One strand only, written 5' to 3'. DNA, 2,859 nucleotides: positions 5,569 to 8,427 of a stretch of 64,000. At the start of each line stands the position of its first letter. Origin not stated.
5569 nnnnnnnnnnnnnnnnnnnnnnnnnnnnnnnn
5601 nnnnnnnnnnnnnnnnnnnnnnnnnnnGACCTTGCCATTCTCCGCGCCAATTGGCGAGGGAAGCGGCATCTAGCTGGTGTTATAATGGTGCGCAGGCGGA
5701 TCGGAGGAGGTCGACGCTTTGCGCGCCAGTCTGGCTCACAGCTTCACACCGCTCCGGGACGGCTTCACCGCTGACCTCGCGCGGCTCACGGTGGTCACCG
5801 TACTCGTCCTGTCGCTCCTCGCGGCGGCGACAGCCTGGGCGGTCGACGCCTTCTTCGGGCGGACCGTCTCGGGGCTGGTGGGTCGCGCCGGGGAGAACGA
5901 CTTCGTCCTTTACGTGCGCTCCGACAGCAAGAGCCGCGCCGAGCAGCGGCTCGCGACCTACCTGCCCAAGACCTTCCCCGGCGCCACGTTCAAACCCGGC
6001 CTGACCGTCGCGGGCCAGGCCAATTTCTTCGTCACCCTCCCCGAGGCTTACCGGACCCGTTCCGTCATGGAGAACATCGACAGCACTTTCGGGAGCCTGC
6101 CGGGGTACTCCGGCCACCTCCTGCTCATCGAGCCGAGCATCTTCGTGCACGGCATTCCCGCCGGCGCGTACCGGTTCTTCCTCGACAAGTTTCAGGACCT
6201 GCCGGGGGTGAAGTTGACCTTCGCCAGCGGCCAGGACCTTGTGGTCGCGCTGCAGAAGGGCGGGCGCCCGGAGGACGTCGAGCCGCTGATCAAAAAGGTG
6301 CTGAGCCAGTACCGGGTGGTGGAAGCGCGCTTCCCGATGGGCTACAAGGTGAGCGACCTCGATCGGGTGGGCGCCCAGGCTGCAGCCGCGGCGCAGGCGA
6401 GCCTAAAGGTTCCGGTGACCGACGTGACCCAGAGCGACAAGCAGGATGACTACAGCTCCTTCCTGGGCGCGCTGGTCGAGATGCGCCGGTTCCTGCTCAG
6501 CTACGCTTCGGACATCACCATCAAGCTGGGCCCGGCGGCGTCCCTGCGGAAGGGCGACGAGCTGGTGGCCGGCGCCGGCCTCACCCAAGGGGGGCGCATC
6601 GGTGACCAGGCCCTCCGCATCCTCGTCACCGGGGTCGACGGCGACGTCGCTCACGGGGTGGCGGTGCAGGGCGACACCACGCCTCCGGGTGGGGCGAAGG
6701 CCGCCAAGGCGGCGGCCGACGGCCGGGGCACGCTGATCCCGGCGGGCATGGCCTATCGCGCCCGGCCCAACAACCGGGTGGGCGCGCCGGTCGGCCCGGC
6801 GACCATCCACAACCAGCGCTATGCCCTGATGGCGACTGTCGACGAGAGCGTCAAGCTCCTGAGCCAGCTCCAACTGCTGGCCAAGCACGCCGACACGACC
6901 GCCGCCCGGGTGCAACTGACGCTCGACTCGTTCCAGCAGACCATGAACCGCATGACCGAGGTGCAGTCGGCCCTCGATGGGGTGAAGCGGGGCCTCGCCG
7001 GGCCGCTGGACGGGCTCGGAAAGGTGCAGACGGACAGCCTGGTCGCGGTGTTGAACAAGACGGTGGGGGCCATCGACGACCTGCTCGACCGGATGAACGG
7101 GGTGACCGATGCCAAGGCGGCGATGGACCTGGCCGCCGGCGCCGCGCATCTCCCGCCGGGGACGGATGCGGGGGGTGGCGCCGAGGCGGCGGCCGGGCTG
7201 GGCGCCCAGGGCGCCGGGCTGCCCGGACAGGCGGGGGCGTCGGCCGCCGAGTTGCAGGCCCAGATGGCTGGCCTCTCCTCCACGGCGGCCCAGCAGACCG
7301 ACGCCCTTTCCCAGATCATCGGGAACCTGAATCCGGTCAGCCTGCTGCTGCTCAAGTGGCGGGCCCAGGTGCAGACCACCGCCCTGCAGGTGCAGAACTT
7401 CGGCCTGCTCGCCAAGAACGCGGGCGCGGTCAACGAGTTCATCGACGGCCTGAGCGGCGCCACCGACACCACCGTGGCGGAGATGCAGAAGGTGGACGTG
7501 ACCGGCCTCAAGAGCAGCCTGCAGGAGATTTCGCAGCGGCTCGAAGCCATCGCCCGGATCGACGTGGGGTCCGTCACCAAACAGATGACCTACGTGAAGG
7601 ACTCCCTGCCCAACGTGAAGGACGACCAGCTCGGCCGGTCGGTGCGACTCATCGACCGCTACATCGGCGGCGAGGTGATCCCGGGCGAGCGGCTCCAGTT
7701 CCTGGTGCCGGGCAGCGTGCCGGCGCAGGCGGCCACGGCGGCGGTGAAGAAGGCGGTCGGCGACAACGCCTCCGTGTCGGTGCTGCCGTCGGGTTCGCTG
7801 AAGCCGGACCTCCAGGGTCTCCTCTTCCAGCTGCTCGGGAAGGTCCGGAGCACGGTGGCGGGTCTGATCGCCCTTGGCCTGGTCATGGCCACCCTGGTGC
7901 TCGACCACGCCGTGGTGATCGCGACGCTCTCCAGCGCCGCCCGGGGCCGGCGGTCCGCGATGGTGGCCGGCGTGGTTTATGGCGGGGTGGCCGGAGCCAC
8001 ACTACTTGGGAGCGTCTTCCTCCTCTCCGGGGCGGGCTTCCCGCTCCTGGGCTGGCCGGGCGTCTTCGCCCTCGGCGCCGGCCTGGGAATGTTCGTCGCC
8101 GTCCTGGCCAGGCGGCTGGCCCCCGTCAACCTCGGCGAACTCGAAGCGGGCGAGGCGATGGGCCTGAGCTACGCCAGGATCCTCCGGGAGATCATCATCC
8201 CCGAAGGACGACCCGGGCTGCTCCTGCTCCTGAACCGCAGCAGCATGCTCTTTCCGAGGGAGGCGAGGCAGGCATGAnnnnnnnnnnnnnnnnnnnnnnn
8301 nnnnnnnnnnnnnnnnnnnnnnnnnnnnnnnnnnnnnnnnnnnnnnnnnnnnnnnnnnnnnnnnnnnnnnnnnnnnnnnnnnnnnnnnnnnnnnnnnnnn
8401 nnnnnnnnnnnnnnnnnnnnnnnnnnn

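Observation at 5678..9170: Orphan ABC-type module with a ~620-aa extracytoplasmic coiled-coil domain inside the LPS transport/biosynthesis locus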

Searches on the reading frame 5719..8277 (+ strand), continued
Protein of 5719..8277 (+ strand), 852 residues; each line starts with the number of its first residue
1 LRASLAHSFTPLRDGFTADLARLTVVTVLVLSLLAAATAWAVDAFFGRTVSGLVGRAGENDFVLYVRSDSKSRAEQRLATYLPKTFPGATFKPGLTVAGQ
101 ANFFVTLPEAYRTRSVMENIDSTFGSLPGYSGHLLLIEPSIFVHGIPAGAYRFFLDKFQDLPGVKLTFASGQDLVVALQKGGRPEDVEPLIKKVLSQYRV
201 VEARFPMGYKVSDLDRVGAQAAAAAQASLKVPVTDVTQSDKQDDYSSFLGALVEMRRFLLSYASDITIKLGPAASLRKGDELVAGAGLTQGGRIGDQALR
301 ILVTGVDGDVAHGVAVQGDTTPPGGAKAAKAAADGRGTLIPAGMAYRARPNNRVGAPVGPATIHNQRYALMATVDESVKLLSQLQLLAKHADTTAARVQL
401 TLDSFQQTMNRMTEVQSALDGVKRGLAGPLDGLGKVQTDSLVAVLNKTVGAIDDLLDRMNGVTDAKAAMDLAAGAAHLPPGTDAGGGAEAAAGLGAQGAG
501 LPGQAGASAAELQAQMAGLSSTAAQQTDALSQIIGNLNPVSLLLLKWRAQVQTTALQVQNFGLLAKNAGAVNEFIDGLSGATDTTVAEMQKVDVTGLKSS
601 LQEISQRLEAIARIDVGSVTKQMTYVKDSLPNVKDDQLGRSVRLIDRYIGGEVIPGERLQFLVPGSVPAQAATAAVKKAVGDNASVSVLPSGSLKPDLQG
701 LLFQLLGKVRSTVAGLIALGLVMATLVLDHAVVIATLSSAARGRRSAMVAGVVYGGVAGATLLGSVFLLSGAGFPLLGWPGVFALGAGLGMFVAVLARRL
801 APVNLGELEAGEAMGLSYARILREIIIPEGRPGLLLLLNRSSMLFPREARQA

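Call 84: search_protein_families(library=ncbifam, proteins=[L016:12398-13129:+], max_evalue=1e-20)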
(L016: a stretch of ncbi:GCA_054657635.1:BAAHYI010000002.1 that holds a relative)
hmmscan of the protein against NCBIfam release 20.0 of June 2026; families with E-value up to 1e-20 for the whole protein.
L016:12398-13129:+ (243 aa): 153 families (the best 25 are shown)
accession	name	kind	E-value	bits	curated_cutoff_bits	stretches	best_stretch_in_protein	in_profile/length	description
NF008428.0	PRK11264.1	equivalog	1.2e-67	227.7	406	1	1-237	3-244/250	L-cystine ABC transporter ATP-binding protein TcyN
TIGR01186.1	proV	subfamily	7.8e-67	225.9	326.6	1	12-236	4-229/363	betaine/proline/choline family ABC transporter ATP-binding protein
NF007027.0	PRK09493.1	equivalog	1.5e-65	220.9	379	1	1-235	1-234/240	glutamine ABC transporter ATP-binding protein GlnQ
TIGR02315.1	ABC_phnC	equivalog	1.8e-64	217.5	266.1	1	1-225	1-234/243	phosphonate ABC transporter ATP-binding protein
TIGR03005.1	ectoine_ehuA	equivalog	5.4e-64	215.8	345.4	1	3-236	2-246/252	ectoine/hydroxyectoine ABC transporter ATP-binding protein EhuA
NF007908.0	PRK10619.1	equivalog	1.6e-60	204.5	466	1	2-232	6-247/257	histidine ABC transporter ATP-binding protein HisP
NF008338.0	PRK11124.1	equivalog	3.9e-60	203.4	369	1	2-236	3-239/242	arginine ABC transporter ATP-binding protein ArtP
TIGR00972.1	3a0107s01c2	equivalog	3.4e-59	200.2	343.2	1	2-236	2-242/248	phosphate ABC transporter ATP-binding protein PstB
TIGR00968.1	3a0106s01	subfamily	1.5e-57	194.9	342.75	1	3-231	2-225/237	sulfate ABC transporter ATP-binding protein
TIGR02314.1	ABC_MetN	equivalog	8.8e-56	189.4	499.7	1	16-236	20-240/343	methionine ABC transporter ATP-binding protein MetN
TIGR03265.1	PhnT2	equivalog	9.7e-56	189.5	457.7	1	2-231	5-229/353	putative 2-aminoethylphosphonate ABC transporter ATP-binding protein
NF043075.1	MMSYN1_0197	equivalog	1.1e-52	179.1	550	1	2-231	3-227/341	spermidine/putrescine ABC transporter ATP-binding protein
TIGR02982.1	heterocyst_DevA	subfamily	3.9e-52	177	295.8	1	6-215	6-219/220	ABC exporter ATP-binding subunit, DevA family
TIGR02211.1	LolD_lipo_ex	equivalog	4.1e-52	176.9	307.75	1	1-216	1-220/221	lipoprotein-releasing ABC transporter ATP-binding protein LolD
TIGR04521.1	ECF_ATPase_2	equivalog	5.3e-52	176.6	330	1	13-229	17-237/279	energy-coupling factor transporter ATPase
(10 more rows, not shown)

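Call 85: list_cluster_members(proteins=[P0071, P0079, P0090, P0104, P0123, P0114, P0119, P0124, P0132, P0015])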
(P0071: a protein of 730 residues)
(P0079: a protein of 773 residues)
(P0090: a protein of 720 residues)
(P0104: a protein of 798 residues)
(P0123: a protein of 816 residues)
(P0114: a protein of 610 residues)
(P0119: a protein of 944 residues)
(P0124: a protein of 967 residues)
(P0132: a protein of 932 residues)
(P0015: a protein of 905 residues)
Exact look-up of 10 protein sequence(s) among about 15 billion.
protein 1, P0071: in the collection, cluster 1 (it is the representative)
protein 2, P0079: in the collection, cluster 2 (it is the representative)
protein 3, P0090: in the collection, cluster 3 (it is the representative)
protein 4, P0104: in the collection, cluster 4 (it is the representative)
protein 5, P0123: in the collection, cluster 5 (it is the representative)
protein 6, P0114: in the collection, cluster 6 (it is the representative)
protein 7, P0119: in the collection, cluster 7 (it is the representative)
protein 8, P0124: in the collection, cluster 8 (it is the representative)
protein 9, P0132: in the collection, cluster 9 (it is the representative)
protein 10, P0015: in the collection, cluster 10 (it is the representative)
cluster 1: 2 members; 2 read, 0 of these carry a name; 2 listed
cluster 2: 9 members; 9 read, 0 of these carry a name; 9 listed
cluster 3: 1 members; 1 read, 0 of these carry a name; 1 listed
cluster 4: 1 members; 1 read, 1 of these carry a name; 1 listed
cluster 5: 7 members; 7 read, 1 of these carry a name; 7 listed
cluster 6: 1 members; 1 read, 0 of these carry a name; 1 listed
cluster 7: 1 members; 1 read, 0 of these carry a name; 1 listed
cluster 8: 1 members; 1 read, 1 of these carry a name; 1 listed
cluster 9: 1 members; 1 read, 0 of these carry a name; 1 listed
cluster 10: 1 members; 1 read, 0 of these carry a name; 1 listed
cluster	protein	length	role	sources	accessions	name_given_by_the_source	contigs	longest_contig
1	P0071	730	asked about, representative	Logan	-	-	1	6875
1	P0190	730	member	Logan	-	-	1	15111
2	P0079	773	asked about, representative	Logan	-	-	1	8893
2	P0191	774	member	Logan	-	-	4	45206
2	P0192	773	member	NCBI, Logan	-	-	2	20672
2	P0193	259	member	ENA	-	-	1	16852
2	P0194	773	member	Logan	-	-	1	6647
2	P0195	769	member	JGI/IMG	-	-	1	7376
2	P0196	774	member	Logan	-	-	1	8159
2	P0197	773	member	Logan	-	-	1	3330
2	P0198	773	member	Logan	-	-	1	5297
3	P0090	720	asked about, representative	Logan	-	-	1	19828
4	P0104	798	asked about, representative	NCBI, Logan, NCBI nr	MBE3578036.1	MAG: hypothetical protein IMX00_10160 [Limnochordales bacterium] | hypothetical protein [Limnochordales bacterium]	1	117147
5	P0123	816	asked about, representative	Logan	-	-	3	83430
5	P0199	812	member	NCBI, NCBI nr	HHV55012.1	MAG TPA: hypothetical protein GXX55_06170 [Firmicutes bacterium] | hypothetical protein [Bacillota bacterium]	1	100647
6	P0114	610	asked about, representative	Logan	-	-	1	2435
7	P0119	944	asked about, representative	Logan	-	-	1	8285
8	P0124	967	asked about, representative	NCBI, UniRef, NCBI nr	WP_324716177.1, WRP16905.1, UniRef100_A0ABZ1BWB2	ATP-binding cassette domain-containing protein [Carboxydochorda subterranea] | ATP-binding cassette domain-containing protein n=1 Tax=Carboxydichorda subterranea ... | ATP-binding cassette domain-containing protein [Limnochorda sp. L945t]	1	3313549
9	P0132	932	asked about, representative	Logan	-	-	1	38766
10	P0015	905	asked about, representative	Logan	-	-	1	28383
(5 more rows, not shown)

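Call 89: find_encoding_contigs(protein=P0143, flank=9000, max_places=1)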
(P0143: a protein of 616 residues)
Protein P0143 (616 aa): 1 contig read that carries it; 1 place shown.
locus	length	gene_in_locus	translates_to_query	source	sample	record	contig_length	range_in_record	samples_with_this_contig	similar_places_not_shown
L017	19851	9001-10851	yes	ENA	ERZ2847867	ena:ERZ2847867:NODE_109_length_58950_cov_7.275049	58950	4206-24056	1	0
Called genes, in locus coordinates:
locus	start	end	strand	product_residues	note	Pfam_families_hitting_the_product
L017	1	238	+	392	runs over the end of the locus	-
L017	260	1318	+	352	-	PF04613:LpxD, PF25084:LbH_EIF2B, PF00132:Hexapep, PF25087:GMPPB_C (weak), PF00132:Hexapep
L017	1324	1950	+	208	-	PF06082:YjbH (faint)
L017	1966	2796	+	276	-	-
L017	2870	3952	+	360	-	PF03739:LptF_LptG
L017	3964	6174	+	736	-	PF12600:DUF3769 (faint)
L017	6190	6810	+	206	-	-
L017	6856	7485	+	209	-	PF06835:LptC (faint), PF03968:LptD_N (faint), PF13100:OstA_2 (weak)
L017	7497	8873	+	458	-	PF00202:Aminotran_3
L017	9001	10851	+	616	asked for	-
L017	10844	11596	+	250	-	PF02463:SMC_N (faint), PF00005:ABC_tran, PF13304:AAA_21 (weak)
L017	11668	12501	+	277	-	PF03331:LpxC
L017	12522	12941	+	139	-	PF22817:ApeP-like, PF07977:FabA, PF22818:ApeI-like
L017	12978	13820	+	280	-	PF24894:Hexapep_GlmU (faint), PF25084:LbH_EIF2B (faint), PF00132:Hexapep, PF25087:GMPPB_C (weak), PF00132:Hexapep, PF13720:Acetyltransf_11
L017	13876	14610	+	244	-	PF17930:LpxI_N, PF06230:LpxI_C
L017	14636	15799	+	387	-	PF02684:LpxB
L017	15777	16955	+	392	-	PF02684:LpxB (faint)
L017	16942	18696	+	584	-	PF00664:ABC_membrane, PF02463:SMC_N (faint), PF00005:ABC_tran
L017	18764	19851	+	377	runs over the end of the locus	-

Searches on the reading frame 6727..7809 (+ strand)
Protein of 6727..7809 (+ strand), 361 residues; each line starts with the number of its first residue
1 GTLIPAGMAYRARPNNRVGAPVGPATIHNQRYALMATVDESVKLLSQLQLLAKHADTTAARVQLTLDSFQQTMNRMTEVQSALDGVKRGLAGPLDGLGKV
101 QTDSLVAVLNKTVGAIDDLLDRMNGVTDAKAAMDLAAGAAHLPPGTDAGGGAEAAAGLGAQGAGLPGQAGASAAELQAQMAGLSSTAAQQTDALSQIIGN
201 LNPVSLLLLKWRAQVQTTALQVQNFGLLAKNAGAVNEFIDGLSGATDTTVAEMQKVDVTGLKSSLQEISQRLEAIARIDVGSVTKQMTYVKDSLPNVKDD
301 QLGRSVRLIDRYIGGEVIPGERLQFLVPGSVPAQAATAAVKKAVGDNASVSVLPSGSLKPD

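Call 13: search_protein_families(library=pfam, proteins=[window:6727-7809:+], max_evalue=10)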
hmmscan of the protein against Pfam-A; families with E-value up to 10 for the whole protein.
seq(361 aa): 5 families
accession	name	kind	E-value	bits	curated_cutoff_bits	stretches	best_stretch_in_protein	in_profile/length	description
PF03357.26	Snf7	-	0.084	13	27.3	1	212-274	57-119/171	Snf7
PF06112.16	Herpes_capsid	-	0.12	12.9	25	1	132-196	92-158/172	Gammaherpesvirus capsid protein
PF06103.16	DUF948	-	0.85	10.3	37.2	1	228-277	24-72/89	Bacterial protein of unknown function (DUF948)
PF10157.14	BORCS6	-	0.94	10.1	35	0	47-79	8-40/101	BLOC-1-related complex sub-unit 6 C-terminal helix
PF06013.18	WXG100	-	2.5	8.9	27.3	0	57-124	4-71/86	Proteins of 100 residues with WXG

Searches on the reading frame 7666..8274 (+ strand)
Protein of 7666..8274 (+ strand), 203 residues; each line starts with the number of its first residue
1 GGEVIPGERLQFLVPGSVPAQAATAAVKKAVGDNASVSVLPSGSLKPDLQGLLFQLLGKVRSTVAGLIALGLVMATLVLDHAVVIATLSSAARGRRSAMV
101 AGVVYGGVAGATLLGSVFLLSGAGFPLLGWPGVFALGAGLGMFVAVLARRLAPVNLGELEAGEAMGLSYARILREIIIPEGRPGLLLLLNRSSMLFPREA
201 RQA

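Call 48: search_solved_structures(query=A3, max_evalue=10, show_alignments=3)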
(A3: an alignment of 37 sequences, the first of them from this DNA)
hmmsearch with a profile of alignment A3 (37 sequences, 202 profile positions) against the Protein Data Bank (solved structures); distinct sequences matched with E-value up to 10: 11.
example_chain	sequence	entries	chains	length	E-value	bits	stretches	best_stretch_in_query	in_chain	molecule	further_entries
8y5g_C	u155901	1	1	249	0.013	18.4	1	73-190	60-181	Spermidine/putrescine transport system permease protein PotC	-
8y5f_C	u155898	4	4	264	0.014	18.3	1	73-190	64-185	Spermidine/putrescine transport system permease protein PotC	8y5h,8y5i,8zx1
6cvl_A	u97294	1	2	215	0.092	15.7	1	147-192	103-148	MetI transmembrane subunit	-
3dhw_A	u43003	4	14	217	0.093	15.6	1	147-192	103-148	D-methionine transport system permease protein metI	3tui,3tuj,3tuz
4yms_D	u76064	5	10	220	0.22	14.4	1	155-186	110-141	ABC-type amino acid transport system, permease component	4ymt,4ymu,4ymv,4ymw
2is3_A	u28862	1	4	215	0.3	14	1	54-132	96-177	Ribonuclease T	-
3nh0_A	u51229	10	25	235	0.36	13.7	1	54-132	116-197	Ribonuclease T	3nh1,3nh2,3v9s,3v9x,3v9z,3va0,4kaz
3ngy_A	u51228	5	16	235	0.39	13.6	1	54-132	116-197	Ribonuclease T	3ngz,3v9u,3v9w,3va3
3lq0_A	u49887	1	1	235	0.58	13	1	80-149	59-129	ProAstacin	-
7ar7_d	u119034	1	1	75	1.1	12.1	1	111-152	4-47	Excitatory amino acid transporter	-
7a23_i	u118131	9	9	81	1.2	12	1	111-152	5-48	B14.5b | Excitatory amino acid transporter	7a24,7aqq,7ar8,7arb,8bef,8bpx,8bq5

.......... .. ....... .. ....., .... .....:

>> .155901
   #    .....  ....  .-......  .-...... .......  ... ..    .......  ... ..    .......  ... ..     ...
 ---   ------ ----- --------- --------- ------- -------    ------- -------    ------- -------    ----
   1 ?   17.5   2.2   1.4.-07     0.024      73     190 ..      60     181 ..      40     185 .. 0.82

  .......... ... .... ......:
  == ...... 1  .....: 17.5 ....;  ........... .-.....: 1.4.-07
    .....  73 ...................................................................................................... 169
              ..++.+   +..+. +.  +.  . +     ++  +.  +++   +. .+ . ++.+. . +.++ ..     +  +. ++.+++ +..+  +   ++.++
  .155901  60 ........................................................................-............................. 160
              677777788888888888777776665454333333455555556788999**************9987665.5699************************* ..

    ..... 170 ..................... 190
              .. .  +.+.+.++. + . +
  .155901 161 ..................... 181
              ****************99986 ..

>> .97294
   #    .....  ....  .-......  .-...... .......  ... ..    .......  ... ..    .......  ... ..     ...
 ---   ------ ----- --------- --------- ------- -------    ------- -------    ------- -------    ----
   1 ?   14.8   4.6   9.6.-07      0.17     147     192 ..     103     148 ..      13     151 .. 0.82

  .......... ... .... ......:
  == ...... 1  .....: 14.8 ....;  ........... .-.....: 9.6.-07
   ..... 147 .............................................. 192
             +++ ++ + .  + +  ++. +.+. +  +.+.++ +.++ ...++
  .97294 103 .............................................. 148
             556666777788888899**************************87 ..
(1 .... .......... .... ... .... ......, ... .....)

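Call 49: search_protein_families(library=pfam, alignment_id=A3, max_evalue=1)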
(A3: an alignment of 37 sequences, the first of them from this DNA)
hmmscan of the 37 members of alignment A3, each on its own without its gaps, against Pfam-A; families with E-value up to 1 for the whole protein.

A. member 1, seq(203 aa): 1 family
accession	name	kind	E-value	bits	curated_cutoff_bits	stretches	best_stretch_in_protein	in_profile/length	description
PF00528.27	BPD_transp_1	-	0.014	15.5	26.4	1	103-189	43-114/184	Binding-protein-dependent transport system inner membrane component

B. families by the number of members that match (of 37 scanned): 39 families (the first 25 are shown)
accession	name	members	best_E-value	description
PF00528.27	BPD_transp_1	22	3.3e-05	Binding-protein-dependent transport system inner membrane component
PF14340.12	DUF4395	2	0.037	Domain of unknown function (DUF4395)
PF07274.17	DUF1440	2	0.085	Protein of unknown function (DUF1440)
PF06197.19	DUF998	1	0.00042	Protein of unknown function (DUF998)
PF10031.14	DUF2273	1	0.002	Small integral membrane protein (DUF2273)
PF13347.12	MFS_2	1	0.0021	MFS/sugar transport protein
PF00324.27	AA_permease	1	0.0084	Amino acid permease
PF11240.13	DUF3042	1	0.0085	Protein of unknown function (DUF3042)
PF18544.7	Polo_box_3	1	0.012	Polo box domain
PF06781.17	CrgA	1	0.017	Cell division protein CrgA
PF13515.12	FUSC_2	1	0.021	Fusaric acid resistance protein-like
PF12811.12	BaxI_1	1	0.022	Bax inhibitor 1 like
PF13782.11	SpoVAB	1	0.023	Stage V sporulation protein AB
PF07690.21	MFS_1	1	0.03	Major Facilitator Superfamily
PF00032.22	Cytochrom_B_C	1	0.044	Cytochrome b(C-terminal)/b6/petD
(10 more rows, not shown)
